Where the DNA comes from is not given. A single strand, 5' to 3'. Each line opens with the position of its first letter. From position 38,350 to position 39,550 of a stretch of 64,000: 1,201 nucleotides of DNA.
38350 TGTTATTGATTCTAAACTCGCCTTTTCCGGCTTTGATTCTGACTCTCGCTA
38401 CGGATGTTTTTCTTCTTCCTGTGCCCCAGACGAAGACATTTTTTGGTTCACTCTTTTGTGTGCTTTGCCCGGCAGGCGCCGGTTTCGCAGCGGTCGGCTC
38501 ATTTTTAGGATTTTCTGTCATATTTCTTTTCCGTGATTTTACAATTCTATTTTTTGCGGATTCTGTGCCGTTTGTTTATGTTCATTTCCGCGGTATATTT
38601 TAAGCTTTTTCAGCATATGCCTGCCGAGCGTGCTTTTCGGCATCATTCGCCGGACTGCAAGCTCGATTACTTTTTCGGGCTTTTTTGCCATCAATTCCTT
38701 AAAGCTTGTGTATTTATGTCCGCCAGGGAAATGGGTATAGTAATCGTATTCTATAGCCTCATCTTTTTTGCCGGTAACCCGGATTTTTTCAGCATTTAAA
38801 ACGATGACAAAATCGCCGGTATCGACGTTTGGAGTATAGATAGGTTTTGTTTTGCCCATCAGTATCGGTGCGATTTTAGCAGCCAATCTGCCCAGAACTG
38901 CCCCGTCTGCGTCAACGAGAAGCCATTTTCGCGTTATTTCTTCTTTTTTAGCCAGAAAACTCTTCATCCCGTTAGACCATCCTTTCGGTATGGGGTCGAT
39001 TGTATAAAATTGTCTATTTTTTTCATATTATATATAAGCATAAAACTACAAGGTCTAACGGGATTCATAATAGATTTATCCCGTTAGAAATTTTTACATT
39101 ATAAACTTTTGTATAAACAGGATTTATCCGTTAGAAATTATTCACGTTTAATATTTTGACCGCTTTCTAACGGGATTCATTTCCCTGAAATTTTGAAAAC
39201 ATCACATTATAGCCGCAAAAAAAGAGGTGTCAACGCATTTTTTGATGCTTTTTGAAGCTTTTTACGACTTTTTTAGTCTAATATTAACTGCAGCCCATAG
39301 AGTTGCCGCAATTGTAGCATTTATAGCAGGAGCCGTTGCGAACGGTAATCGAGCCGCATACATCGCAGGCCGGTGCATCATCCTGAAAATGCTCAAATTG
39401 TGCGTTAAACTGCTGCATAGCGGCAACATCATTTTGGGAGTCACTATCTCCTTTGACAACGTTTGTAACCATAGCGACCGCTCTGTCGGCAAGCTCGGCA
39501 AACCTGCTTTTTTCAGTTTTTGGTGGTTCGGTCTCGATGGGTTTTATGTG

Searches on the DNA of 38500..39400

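Call 12: search_rna_families(source=window, start=38500, end=39400, threshold=evalue, max_evalue=10)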
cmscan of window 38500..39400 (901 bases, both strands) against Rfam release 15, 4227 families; matches with E-value up to 10: 4.
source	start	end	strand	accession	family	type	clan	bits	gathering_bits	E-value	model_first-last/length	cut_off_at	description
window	39078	39176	+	RF04225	MIR7502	Gene; miRNA;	-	24.9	71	2.4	22-122/143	no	MIR7502 microRNA precursor family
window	39204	39281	+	RF00834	mir-268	Gene; miRNA;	-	17.8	47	4.2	1-89/89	no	mir-268 microRNA precursor family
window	39117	39271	-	RF02707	TeloSII_ncR33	Gene; sRNA;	-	13.8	105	3.2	1-297/297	no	TeloSII non coding RNA 33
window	38560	38589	-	RF01144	sR17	Gene; snRNA; snoRNA; CD-box;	-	11.8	36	6.7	1-55/55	no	Small nucleolar RNA sR17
